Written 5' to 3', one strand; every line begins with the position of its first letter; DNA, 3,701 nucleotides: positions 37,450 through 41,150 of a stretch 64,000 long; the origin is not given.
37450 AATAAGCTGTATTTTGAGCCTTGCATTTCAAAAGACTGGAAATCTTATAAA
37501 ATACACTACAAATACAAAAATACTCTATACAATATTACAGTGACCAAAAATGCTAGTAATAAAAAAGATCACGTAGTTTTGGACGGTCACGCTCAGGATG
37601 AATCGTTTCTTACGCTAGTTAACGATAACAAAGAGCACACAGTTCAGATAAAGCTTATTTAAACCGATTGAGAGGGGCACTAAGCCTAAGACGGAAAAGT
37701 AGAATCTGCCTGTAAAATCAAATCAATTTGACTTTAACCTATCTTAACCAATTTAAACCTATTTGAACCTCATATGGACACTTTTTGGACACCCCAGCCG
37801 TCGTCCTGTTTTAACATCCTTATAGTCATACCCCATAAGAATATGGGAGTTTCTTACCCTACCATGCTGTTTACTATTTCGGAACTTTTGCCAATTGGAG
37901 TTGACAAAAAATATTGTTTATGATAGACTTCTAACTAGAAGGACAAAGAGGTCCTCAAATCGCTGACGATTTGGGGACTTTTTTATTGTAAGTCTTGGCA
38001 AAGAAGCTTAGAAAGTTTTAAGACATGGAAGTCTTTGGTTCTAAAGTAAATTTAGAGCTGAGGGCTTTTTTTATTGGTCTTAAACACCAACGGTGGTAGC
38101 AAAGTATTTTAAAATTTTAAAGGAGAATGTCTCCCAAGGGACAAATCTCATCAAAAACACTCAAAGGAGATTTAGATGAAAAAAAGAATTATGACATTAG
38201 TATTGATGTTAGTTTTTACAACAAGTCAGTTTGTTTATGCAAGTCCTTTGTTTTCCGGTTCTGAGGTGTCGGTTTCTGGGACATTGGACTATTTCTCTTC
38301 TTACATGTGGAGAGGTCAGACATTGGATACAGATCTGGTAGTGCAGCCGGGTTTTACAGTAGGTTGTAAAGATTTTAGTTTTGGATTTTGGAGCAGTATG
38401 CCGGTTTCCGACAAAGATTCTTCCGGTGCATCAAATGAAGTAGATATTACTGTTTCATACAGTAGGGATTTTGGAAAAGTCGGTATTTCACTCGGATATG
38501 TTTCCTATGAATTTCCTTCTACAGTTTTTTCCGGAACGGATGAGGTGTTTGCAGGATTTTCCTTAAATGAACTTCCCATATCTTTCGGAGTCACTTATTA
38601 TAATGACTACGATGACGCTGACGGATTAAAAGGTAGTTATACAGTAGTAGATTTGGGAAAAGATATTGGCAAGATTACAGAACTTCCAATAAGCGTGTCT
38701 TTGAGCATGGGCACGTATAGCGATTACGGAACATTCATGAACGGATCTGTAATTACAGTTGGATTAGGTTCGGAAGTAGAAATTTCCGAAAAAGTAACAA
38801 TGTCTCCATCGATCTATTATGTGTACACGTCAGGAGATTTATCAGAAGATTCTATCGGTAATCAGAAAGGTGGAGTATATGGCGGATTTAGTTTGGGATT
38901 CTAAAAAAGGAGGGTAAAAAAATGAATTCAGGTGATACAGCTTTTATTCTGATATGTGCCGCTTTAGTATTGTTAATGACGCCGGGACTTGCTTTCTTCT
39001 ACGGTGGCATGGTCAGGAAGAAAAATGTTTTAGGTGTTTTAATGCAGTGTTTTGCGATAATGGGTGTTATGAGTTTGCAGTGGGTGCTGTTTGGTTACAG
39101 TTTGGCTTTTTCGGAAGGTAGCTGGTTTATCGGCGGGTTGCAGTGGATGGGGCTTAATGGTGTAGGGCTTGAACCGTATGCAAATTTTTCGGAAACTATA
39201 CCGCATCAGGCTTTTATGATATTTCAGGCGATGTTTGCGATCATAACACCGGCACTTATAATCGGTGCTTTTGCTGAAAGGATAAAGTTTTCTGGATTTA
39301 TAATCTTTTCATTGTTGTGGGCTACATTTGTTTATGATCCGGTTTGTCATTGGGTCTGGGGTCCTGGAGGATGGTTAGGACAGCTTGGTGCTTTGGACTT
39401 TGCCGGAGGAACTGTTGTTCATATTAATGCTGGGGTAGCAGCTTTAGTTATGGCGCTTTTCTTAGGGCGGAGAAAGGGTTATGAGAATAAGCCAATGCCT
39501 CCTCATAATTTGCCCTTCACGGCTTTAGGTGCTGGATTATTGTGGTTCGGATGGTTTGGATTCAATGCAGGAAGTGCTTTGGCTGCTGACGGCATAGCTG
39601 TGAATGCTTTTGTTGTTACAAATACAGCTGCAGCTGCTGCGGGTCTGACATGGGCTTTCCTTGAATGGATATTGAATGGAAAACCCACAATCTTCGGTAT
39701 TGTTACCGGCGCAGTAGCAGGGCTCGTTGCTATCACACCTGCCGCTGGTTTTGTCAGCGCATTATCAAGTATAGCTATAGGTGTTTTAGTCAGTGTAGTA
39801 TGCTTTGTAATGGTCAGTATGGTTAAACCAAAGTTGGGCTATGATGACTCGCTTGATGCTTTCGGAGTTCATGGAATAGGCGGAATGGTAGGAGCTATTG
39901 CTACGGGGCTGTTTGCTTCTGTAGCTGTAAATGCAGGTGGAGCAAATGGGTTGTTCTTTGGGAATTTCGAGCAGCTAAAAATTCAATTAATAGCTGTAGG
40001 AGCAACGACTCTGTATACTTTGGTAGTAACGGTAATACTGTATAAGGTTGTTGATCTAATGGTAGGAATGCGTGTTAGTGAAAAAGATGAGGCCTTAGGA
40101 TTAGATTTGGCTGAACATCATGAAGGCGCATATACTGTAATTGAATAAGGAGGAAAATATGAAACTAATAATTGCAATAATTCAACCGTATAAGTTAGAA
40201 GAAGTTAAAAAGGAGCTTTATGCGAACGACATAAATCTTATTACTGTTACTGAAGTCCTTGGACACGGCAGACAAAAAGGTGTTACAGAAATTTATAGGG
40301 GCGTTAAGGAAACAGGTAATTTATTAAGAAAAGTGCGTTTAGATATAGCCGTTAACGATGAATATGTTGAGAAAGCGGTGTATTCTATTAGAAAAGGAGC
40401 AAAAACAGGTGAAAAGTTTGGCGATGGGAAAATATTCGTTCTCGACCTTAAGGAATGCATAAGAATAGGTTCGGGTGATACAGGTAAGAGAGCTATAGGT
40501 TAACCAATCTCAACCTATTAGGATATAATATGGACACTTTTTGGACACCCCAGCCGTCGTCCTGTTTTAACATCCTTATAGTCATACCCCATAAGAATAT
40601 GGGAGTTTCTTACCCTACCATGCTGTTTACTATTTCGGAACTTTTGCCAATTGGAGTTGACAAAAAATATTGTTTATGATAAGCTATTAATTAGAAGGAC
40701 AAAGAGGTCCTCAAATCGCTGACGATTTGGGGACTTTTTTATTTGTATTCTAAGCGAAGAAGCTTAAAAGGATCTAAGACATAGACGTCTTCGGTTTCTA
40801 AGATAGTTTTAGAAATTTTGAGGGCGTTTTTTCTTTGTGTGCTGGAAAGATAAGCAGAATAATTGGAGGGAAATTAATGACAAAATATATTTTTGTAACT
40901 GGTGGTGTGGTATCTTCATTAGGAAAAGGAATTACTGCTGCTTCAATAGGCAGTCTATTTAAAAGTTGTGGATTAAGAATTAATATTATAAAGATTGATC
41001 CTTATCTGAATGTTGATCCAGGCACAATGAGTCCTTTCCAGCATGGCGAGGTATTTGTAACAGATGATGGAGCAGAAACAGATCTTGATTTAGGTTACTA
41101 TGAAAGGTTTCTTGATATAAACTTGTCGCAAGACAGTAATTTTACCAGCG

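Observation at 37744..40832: Near-identical ~330-bp intergenic module duplicated in front of two nitrogen-assimilation operons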

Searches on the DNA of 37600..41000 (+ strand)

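Call 5: search_rna_families(source=window, start=37600, end=41000, threshold=evalue, max_evalue=10, show_alignments=3)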
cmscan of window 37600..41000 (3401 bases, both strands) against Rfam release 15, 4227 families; matches with E-value up to 10: 6.
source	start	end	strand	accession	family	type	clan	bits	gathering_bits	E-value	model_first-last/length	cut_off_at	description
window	37725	37955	-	RF03123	gCoV-3UTR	Cis-reg;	CL00117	22.9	175.8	0.008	1-275/275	no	Gammacoronavirus 3'UTR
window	40746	40855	-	RF02905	sRNA41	Gene; sRNA;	-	22.2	45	1.8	1-113/113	no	Archaeal Small RNA 41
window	40703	40746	+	RF00489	ctRNA_p42d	Gene; antisense;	-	19.6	50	0.9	1-46/46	no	ctRNA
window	37900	38044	-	RF02561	CbSR12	Gene; sRNA;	-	17.9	195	2.7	1-148/148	no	Coxiella burnetii sRNA 12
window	37947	37989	+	RF00489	ctRNA_p42d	Gene; antisense;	-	17.3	50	4.2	1-46/46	no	ctRNA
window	39623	39751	-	RF00809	mir-241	Gene; miRNA;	-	16.5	63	6.4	1-74/74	no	mir-241 microRNA precursor family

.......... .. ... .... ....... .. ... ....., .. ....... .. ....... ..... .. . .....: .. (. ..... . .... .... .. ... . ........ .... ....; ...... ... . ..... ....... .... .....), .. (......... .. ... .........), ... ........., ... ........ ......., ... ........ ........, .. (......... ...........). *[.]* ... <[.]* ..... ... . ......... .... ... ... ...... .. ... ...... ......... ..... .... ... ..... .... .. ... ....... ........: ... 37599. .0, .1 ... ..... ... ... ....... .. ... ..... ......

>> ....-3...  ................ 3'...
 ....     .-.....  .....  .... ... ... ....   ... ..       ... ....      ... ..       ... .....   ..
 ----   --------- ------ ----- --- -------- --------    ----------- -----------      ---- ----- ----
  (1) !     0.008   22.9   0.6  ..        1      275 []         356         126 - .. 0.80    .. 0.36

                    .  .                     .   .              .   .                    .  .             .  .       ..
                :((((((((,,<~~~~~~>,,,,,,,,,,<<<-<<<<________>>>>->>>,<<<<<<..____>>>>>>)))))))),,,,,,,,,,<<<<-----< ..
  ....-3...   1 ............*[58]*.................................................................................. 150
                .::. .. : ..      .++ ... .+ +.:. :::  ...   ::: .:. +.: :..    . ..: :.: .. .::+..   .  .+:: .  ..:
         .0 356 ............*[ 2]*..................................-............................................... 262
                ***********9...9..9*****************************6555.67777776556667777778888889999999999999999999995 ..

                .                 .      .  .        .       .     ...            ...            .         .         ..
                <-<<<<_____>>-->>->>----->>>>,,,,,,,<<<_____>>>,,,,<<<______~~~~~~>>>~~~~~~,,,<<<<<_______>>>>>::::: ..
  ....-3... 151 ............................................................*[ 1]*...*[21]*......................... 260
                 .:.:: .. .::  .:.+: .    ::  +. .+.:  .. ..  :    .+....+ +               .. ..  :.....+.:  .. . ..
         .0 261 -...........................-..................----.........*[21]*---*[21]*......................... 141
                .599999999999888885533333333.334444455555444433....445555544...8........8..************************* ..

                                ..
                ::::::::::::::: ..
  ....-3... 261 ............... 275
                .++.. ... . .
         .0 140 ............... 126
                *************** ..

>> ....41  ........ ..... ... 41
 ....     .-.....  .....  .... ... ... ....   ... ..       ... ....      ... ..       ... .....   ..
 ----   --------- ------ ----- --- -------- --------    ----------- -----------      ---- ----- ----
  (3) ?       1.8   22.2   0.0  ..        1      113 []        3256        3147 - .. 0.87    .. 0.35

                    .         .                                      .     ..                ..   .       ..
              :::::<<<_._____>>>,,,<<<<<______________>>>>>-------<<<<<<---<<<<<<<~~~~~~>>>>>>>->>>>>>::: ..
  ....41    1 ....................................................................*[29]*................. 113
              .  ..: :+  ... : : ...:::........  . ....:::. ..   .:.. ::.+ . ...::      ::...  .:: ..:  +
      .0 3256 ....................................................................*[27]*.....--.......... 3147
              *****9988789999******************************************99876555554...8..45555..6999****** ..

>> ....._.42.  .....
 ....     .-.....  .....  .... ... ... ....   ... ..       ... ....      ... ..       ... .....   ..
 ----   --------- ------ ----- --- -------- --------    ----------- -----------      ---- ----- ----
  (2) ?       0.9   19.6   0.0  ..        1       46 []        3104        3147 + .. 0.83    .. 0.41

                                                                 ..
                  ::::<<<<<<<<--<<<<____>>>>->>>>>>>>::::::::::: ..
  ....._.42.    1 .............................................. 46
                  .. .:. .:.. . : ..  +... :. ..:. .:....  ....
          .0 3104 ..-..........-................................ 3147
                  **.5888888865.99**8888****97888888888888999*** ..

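Call 51: search_dna_similar(query=window:37744-38080:+, collection=plasmids, mode=distant, max_evalue=0.01, max_rows=10)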
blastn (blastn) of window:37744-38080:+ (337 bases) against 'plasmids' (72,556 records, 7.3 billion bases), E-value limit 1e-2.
No match.

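Call 68: search_dna_similar(query=window:37744-37935:+, collection=phages, mode=distant, max_evalue=0.01, max_rows=10)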
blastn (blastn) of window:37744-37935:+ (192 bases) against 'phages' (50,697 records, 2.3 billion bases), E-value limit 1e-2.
No match.

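Call 88: build_rna_model(alignment_id=A3, structure=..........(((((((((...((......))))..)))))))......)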
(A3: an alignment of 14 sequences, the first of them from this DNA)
Model R1 built from alignment A3 (14 sequences, 49 columns); structure: as given.
model positions 44; base pairs 11; branch points 0; effective number of sequences 14; information 1.154 bits per position. Calibrated on 0.2 Mb of random sequence (short: E-values are rough).
structure used (alignment columns):
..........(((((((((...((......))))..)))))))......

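Call 89: search_with_rna_model(model_id=R1, source=window, filters=off, max_evalue=10, show_alignments=4)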
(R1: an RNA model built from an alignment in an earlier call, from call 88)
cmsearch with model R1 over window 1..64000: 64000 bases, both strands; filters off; matches with E-value up to 10: 29.
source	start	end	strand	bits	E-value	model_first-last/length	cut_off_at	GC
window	37941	37984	+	58.7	3.1e-13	1-44/44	no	0.45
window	40697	40740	+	58.7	3.1e-13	1-44/44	no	0.45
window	23824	23855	+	15.1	0.048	1-44/44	no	0.44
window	41537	41564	-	13.1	0.15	1-44/44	no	0.32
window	37951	37978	-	12.8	0.19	11-38/44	no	0.54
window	40707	40734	-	12.8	0.19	11-38/44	no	0.54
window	25176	25191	+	10.6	0.67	1-44/44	no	0.38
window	33786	33814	+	10.3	0.81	1-44/44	no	0.31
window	21978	22007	+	9.7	1.2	1-44/44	no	0.33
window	21258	21283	+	9.1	1.6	1-44/44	no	0.19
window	52323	52336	+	9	1.8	1-44/44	no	0.43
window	36519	36554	+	8.7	2.2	1-44/44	no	0.28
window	23140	23163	-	8.5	2.4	1-44/44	no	0.29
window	12089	12104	+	8.4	2.6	1-44/44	no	0.44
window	13264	13288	+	8.1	3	1-44/44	no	0.48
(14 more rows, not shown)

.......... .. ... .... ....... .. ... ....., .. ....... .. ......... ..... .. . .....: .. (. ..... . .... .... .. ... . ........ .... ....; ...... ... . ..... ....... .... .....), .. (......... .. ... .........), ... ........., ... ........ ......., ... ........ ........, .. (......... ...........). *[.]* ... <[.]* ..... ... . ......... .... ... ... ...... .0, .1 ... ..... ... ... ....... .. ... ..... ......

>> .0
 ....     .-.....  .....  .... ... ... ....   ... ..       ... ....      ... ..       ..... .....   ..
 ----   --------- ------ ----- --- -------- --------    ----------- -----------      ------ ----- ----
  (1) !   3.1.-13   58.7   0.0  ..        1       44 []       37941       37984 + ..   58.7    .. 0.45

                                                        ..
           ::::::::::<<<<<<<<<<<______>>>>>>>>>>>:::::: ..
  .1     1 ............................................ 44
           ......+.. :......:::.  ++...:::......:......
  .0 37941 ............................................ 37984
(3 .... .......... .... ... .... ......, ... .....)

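Call 90: search_with_rna_model(model_id=R1, sources=[L001, L002, L003, L004, L005, L006, L007, L008, L009, L010, L011, L012, L013, L014, L015, L016, L017, L018, L019, L020, L021, L022, L023, L024, L025, L026, L027, L028, L029, L030, L031, L032, L033, L034, L035, L036, L037, L038, L039, L040, L041, L042, L043, L044, L045, L046, L047, L048, L049, L050, L051, L052, L053, L054, L055, L056, L057, L058, L059, L060, L061, L062, L063, L064, L065, L066, L067, L068, L069, L070, L071, L072, L073, L074, L075, L076, L077, L078, L079, L080, L081, L083, L087, L156], max_evalue=0.1)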
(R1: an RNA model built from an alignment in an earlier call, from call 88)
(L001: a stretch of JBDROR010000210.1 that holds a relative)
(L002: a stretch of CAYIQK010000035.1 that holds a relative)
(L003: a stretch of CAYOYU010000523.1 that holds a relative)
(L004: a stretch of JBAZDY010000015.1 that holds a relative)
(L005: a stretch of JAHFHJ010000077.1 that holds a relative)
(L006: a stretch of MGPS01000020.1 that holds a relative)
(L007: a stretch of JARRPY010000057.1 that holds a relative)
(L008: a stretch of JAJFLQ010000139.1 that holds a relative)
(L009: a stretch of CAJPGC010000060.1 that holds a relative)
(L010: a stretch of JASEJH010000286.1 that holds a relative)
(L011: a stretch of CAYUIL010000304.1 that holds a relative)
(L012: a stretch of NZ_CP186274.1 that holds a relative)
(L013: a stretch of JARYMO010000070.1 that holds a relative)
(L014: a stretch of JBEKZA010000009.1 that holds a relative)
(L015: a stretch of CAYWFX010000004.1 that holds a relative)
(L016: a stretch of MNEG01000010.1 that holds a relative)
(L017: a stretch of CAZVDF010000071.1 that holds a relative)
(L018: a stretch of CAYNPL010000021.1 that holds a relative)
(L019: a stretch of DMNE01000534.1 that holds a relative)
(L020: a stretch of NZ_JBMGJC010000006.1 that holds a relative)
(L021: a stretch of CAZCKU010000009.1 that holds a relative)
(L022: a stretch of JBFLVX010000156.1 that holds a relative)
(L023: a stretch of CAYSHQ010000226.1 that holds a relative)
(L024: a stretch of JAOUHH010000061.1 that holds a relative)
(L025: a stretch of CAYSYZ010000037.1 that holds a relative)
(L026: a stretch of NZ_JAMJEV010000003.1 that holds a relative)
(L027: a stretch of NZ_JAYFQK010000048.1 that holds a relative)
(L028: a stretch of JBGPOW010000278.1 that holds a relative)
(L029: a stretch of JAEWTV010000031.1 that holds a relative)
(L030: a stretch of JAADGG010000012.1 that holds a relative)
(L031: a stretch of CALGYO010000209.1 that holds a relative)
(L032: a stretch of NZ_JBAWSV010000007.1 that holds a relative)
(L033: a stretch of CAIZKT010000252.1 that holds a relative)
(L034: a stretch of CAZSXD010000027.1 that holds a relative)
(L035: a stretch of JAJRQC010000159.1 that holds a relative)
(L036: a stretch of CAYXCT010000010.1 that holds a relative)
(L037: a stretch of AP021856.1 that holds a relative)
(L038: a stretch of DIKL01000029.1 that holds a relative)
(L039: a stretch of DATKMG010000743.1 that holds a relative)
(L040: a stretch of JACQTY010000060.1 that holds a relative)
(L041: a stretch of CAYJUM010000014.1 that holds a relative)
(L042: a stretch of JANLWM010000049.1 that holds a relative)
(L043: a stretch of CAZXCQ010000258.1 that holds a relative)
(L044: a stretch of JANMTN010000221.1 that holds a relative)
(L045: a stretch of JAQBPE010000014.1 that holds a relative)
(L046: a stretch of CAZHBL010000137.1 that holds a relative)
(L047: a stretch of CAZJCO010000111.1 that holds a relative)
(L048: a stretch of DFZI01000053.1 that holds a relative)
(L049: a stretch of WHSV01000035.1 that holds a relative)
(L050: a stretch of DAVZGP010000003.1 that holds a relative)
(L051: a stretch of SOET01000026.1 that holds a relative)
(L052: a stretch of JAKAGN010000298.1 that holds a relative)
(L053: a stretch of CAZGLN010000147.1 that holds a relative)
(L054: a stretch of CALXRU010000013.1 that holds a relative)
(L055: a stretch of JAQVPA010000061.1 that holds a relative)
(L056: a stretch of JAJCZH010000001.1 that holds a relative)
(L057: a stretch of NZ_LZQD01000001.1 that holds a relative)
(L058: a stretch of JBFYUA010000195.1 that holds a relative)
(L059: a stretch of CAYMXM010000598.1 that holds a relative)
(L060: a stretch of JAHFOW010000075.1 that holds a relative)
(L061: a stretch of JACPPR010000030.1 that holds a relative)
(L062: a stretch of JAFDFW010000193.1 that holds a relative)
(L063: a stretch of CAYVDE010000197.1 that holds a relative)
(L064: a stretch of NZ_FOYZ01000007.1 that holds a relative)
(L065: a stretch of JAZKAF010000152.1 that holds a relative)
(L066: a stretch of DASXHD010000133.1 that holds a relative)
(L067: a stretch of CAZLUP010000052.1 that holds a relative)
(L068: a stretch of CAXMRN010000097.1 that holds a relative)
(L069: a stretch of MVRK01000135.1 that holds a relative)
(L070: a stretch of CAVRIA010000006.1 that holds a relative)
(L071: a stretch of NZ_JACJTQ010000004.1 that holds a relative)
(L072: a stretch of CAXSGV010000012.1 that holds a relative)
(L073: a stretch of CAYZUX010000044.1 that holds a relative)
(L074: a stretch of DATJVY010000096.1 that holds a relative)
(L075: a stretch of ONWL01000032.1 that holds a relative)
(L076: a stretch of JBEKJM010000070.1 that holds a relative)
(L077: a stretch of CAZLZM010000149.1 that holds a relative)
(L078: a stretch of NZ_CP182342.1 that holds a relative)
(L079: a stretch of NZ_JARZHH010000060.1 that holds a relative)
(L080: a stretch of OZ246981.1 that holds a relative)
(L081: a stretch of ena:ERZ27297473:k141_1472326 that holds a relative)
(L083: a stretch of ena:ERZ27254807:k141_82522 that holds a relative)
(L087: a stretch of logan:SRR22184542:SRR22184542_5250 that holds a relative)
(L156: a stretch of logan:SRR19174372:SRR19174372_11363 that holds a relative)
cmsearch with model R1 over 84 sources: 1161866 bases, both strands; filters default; matches with E-value up to 0.1: 4.
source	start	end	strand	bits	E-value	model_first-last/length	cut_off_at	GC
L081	9009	9052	+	58.5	6.6e-12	1-44/44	no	0.48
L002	6566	6616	+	32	4.1e-05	1-44/44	no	0.41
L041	4316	4358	+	31.4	5.7e-05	1-44/44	no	0.58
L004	7022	7068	+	25.4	0.002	1-44/44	no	0.49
